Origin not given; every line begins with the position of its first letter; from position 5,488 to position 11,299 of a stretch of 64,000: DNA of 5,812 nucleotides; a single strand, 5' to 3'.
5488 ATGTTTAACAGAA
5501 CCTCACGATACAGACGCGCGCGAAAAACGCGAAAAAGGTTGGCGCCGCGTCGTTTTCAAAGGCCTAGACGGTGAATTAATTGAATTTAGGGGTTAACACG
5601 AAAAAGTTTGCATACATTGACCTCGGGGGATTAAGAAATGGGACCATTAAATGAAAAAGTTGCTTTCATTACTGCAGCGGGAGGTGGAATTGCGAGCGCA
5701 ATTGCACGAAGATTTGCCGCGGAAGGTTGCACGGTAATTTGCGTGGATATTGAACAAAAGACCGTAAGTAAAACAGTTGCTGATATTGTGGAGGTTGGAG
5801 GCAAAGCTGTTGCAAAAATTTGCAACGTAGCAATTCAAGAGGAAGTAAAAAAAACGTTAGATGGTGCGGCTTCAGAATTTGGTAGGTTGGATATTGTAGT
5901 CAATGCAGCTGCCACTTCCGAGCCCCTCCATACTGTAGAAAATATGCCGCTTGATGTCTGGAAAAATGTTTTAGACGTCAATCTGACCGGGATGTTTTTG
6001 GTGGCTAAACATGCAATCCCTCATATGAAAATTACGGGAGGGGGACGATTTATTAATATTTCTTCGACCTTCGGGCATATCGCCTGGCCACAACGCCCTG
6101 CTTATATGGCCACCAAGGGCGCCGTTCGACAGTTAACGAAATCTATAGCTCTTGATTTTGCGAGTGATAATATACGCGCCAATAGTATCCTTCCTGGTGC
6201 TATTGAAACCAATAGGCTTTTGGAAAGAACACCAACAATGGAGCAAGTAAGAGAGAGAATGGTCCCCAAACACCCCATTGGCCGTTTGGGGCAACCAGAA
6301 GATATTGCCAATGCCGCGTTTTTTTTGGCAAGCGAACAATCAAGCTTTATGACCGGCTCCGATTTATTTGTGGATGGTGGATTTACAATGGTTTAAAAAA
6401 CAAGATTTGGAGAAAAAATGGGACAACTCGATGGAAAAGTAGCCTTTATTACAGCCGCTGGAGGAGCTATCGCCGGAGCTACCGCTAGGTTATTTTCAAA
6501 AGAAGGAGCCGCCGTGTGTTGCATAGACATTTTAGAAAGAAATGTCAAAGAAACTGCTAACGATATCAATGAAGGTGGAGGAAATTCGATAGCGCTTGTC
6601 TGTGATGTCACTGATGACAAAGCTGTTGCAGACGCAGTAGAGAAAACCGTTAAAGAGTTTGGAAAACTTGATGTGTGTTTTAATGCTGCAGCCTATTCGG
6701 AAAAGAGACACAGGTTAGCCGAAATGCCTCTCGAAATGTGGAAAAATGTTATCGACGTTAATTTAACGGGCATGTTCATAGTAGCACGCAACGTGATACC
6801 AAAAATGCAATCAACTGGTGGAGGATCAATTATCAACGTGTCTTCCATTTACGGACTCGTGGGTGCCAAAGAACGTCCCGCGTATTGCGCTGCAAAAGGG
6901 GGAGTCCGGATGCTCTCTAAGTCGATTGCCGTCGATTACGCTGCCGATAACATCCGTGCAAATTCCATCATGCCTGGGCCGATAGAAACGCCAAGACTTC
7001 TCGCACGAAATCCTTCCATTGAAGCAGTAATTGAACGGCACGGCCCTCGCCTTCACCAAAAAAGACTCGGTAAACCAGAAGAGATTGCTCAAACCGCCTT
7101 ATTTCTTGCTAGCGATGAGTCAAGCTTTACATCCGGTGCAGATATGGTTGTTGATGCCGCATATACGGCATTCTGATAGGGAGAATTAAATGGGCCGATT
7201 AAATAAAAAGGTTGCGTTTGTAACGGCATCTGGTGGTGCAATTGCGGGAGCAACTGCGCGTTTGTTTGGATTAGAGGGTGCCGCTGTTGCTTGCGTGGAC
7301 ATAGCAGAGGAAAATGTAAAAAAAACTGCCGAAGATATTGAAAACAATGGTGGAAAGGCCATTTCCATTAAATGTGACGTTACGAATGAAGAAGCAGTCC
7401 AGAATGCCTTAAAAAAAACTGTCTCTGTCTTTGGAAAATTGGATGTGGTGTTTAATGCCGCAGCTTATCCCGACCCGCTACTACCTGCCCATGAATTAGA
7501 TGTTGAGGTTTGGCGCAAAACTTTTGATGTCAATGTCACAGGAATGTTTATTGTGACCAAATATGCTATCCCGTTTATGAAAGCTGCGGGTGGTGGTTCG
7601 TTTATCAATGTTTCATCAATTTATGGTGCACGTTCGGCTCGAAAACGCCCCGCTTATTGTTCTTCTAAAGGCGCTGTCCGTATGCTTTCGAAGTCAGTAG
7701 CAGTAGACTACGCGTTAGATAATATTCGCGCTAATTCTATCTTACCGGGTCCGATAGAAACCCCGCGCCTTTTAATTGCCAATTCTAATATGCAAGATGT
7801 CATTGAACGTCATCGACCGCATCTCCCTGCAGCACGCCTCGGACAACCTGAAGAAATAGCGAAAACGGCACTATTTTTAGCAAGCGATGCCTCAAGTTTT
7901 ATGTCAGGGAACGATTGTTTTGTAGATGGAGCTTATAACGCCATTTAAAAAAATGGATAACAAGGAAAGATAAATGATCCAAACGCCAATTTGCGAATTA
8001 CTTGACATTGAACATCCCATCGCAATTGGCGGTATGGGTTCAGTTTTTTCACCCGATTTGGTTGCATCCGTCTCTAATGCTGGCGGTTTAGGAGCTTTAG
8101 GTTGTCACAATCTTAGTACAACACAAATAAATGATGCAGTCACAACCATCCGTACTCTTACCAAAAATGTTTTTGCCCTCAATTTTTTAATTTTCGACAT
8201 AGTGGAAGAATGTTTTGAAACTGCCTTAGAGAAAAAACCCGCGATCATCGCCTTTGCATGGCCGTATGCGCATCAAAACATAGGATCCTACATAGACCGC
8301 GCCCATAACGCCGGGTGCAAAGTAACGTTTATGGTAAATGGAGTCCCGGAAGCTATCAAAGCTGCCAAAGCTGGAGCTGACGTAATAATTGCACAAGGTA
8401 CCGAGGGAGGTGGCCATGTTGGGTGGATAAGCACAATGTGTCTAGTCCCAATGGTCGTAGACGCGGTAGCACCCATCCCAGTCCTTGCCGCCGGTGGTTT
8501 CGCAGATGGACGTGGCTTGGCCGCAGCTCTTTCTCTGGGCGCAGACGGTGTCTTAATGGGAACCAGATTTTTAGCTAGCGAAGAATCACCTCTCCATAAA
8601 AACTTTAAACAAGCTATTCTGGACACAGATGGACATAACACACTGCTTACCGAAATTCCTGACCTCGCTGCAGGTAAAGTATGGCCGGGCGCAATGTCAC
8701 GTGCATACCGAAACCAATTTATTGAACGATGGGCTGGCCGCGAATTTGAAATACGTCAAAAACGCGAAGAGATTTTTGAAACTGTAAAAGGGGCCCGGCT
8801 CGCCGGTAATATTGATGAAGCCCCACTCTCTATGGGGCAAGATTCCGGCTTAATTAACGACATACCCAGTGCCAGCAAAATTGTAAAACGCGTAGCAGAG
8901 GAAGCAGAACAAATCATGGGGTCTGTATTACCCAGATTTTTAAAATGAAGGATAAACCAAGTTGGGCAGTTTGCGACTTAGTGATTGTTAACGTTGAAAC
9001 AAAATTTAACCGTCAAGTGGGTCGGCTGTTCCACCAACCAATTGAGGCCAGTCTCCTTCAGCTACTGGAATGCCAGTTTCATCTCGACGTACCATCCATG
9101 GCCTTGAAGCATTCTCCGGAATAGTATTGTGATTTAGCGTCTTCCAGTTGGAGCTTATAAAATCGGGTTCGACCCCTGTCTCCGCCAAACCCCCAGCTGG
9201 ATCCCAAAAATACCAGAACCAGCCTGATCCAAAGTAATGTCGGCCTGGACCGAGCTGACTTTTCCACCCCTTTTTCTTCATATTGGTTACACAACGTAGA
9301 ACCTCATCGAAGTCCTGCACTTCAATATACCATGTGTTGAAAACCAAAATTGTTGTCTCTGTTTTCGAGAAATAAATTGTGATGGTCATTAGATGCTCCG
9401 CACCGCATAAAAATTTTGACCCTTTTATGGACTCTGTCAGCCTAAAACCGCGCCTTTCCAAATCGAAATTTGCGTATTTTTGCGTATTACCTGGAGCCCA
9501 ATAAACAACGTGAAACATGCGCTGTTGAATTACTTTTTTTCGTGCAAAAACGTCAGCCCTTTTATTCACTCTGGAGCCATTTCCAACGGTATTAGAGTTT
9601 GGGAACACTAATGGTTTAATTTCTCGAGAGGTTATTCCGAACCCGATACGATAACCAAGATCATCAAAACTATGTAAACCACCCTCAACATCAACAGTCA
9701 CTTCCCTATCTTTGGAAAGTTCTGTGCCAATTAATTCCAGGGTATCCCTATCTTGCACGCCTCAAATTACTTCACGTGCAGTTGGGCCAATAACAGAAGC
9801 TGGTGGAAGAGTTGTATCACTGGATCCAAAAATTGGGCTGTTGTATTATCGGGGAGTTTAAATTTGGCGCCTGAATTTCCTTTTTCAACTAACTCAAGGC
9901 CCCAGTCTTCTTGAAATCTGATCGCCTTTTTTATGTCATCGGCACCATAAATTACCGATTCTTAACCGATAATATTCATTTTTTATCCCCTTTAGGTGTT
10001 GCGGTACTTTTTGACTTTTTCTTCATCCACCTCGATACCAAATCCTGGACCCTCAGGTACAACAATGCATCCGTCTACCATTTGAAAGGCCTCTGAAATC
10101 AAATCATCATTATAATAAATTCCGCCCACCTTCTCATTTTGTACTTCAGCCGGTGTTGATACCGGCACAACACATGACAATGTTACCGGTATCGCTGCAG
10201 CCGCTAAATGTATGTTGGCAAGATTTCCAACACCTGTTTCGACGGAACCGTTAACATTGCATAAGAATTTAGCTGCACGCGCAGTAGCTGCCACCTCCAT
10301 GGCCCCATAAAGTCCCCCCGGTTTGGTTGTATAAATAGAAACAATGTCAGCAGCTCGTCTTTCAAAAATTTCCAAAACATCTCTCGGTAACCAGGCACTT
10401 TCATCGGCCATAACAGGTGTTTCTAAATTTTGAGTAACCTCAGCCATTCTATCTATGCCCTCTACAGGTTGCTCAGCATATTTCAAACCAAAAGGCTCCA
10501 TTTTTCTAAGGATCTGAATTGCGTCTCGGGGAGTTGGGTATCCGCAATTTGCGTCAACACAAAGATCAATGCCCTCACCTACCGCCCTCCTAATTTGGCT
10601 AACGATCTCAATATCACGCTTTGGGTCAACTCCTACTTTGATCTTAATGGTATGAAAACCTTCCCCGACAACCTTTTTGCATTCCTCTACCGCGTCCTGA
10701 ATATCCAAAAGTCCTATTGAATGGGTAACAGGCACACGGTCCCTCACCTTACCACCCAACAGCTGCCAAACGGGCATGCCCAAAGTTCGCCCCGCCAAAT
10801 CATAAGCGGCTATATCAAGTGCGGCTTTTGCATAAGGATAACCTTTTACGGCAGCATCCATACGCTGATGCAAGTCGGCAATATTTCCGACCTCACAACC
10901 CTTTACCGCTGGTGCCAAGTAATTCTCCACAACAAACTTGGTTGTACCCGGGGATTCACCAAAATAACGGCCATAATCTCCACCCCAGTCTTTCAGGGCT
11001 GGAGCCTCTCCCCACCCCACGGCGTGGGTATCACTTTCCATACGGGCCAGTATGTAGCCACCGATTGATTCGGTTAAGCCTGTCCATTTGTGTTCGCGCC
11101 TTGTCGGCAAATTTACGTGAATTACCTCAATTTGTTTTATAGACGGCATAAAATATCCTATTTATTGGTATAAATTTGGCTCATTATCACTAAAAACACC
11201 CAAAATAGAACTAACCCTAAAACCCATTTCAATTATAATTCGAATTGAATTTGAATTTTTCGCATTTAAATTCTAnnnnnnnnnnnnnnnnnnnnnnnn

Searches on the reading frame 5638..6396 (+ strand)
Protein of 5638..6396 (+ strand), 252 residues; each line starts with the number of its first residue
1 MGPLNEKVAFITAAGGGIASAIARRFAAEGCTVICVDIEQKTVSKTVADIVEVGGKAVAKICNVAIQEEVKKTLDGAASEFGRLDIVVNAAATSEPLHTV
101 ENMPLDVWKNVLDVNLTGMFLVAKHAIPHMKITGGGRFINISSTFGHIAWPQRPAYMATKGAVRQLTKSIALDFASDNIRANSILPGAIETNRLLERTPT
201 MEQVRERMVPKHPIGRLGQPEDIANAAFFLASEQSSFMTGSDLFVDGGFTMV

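Call 6: search_protein_families(library=pfam, proteins=[window:5638-6396:+])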
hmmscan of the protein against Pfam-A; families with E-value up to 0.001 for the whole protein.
window:5638-6396:+ (252 aa): 5 families
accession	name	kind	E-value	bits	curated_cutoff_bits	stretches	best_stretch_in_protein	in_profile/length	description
PF13561.12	adh_short_C2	-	3.9e-67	226.7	27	1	15-250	5-236/236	Enoyl-(Acyl carrier protein) reductase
PF00106.31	adh_short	-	2.1e-49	168.1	26.6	1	7-194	1-187/195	short chain dehydrogenase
PF08659.16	KR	-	3.6e-06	27.4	22.6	1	10-163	4-156/180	KR domain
PF23441.1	SDR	-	4.6e-05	23.4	27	1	62-249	68-255/258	SDR-like rossmann domain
PF01370.27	Epimerase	-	0.00012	22.1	20.9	1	10-146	2-120/240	NAD dependent epimerase/dehydratase family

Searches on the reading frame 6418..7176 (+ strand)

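Call 6: search_protein_families(library=pfam, proteins=[window:6418-7176:+])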
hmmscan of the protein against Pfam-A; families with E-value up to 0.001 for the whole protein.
window:6418-7176:+ (252 aa): 4 families
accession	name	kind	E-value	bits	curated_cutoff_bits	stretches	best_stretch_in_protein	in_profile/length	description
PF13561.12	adh_short_C2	-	8.2e-64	215.8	27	1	17-249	7-235/236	Enoyl-(Acyl carrier protein) reductase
PF00106.31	adh_short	-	3.9e-50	170.5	26.6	1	7-193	1-186/195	short chain dehydrogenase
PF08659.16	KR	-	5.4e-10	39.9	22.6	1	11-160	5-153/180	KR domain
PF23441.1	SDR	-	0.00012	22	27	1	58-234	64-242/258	SDR-like rossmann domain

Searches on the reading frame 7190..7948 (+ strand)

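Call 6: search_protein_families(library=pfam, proteins=[window:7190-7948:+])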
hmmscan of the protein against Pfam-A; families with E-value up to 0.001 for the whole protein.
window:7190-7948:+ (252 aa): 4 families
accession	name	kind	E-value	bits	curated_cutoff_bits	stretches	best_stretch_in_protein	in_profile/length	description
PF13561.12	adh_short_C2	-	6.2e-61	206.4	27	1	17-249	7-235/236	Enoyl-(Acyl carrier protein) reductase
PF00106.31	adh_short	-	8.3e-48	162.9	26.6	1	7-193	1-186/195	short chain dehydrogenase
PF23441.1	SDR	-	1.7e-07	31.3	27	1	58-234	64-242/258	SDR-like rossmann domain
PF08659.16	KR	-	3.9e-07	30.6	22.6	1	40-159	38-152/180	KR domain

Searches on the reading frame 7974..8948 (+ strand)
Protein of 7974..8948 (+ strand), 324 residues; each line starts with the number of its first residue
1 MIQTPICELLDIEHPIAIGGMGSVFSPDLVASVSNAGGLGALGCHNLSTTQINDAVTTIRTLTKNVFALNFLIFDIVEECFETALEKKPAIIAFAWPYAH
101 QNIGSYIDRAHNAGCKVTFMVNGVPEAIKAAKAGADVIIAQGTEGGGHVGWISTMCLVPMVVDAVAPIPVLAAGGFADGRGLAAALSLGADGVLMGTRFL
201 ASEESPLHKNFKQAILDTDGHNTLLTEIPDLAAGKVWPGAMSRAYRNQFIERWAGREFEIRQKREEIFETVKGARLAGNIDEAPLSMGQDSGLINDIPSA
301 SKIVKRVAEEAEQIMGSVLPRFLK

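Call 6: search_protein_families(library=pfam, proteins=[window:7974-8948:+])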
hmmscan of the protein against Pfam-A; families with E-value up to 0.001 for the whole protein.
window:7974-8948:+ (324 aa): 3 families
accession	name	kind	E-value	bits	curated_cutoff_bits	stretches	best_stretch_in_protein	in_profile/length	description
PF03060.21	NMO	-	7e-53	180.6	28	1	5-309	3-330/331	Nitronate monooxygenase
PF01070.24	FMN_dh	-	8.6e-07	28.7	24.9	1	126-200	231-306/350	FMN-dependent dehydrogenase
PF00478.31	IMPDH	-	1.2e-06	28.3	25.6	0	166-211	206-251/345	IMP dehydrogenase / GMP reductase domain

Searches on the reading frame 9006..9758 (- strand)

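Call 3: search_protein_families(library=pfam, proteins=[window:9006-9758:-])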
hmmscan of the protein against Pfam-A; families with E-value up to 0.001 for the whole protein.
window:9006-9758:- (250 aa): 0 families

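Call 4: search_protein_families(library=ncbifam, proteins=[window:9006-9758:-])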
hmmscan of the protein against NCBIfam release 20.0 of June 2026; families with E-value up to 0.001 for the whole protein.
window:9006-9758:- (250 aa): 2 families
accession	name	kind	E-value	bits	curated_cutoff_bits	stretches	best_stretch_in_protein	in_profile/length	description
TIGR03211.1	catechol_2_3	equivalog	3.9e-05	23.1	320.2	1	61-204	126-272/303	catechol 2,3-dioxygenase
TIGR02295.1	HpaD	equivalog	0.00022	20.5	321.4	1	11-190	85-253/298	3,4-dihydroxyphenylacetate 2,3-dioxygenase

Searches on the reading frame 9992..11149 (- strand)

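Call 3: search_protein_families(library=pfam, proteins=[window:9992-11149:-])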
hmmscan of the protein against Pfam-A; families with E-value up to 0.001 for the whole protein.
window:9992-11149:- (385 aa): 2 families
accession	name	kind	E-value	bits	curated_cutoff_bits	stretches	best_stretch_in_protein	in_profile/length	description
PF13378.12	MR_MLE_C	-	4.4e-51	174.1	29.4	1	153-377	2-218/219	Enolase C-terminal domain-like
PF02746.21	MR_MLE_N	-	1.4e-14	54.7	22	1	17-132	14-117/117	Mandelate racemase / muconate lactonizing enzyme, N-terminal domain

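Call 4: search_protein_families(library=ncbifam, proteins=[window:9992-11149:-])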
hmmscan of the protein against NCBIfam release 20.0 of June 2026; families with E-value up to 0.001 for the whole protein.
window:9992-11149:- (385 aa): 17 families
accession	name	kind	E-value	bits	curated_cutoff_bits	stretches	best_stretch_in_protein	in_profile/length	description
TIGR02534.1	mucon_cyclo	subfamily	2.6e-73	247.2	334.95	1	4-383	1-366/368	muconate/chloromuconate family cycloisomerase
NF041118.1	A_G_epim_Thtga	equivalog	2.1e-35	122.4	500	1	61-318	53-308/341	L-Ala-D/L-Glu epimerase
TIGR01928.1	menC_lowGC_arch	equivalog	9.9e-35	120.1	200.65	1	11-318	2-299/325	o-succinylbenzoate synthase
NF010624.0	PRK14017.1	equivalog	1.8e-31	109.6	311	1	70-383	41-361/382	galactonate dehydratase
NF043002.1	HProlDhtase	equivalog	5.5e-31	107.7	500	1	35-375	36-355/366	cis-3-hydroxy-L-proline dehydratase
NF040866.1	AraD_Arch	equivalog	1e-30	107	650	1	109-383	105-370/372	arabinonate dehydratase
NF040790.2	glucon_galact_dh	equivalog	7.1e-27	94.2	750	1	107-383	93-370/390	bifunctional D-gluconate/D-galactonate dehydratase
NF047820.1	TalGalacDh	equivalog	1e-26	93.8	500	1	69-377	63-359/371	L-talarate/galactarate dehydratase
NF043051.1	ManoateDhtManD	equivalog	1.2e-24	86.9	550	2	75-174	48-152/403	D-mannonate dehydratase ManD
NF002782.0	PRK02901.1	equivalog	3.8e-24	85.3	288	1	131-326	71-265/328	o-succinylbenzoate synthase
NF011654.0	PRK15072.1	subfamily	5.2e-21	75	430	2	107-174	85-152/404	D-galactonate dehydratase family protein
NF042940.1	racemase_DgcA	equivalog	8.6e-20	71.2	400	1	106-324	83-293/323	N-acetyl-D-Glu racemase DgcA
TIGR01927.1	menC_gam_Gplu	equivalog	1.4e-13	50.8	130.55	1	162-322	122-285/307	o-succinylbenzoate synthase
NF011968.0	PRK15440.1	equivalog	4.3e-13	48.9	393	1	70-303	82-322/395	L-rhamnonate dehydratase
NF002739.0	PRK02714.1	equivalog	7e-11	42.2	259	1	147-317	116-288/320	o-succinylbenzoate synthase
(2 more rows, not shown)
